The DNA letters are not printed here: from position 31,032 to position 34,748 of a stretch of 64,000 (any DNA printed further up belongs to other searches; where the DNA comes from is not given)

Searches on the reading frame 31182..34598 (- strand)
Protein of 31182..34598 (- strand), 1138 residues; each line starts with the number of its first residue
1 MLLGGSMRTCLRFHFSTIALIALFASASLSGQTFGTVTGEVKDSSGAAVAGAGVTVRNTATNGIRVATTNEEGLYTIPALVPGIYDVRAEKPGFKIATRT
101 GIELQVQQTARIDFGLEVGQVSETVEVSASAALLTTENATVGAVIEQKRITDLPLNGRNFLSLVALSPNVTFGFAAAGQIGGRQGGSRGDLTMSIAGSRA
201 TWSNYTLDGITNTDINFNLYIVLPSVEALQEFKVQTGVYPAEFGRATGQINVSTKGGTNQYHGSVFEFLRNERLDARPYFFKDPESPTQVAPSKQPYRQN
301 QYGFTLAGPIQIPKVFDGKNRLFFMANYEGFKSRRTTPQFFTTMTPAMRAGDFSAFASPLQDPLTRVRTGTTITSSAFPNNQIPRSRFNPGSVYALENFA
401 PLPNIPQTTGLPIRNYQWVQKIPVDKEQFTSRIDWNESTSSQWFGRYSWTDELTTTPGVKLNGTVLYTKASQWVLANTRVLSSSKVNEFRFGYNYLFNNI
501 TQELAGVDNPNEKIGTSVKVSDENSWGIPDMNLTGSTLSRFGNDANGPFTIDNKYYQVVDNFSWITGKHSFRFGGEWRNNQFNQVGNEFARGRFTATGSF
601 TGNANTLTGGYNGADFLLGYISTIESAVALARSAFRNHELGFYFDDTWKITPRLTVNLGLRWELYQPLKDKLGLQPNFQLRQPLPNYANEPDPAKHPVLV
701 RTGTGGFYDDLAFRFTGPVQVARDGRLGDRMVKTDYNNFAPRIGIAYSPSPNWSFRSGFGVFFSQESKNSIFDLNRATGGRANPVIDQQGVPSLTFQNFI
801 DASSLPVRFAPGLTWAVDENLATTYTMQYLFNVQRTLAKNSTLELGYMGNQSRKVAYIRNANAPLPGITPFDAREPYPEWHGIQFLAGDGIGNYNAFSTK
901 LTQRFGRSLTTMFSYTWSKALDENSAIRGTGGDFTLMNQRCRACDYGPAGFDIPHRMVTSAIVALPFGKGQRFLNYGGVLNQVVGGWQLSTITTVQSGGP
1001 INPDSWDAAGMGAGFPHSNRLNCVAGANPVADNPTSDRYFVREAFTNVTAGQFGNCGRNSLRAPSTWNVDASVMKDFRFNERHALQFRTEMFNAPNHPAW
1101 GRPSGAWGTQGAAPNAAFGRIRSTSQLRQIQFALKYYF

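Call 43: search_protein_families(library=pfam, proteins=[window:31182-34598:-], max_evalue=0.00001)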
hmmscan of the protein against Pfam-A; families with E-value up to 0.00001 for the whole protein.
window:31182-34598:- (1138 aa): 2 families
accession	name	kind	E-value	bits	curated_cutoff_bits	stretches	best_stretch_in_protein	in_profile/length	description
PF25183.1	OMP_b-brl_4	-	4.2e-225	750.3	30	1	253-1131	1-838/838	Outer membrane beta barrel domain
PF13620.12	CarboxypepD_reg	-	3.4e-20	72.6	32.3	1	36-116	1-81/82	Carboxypeptidase regulatory-like domain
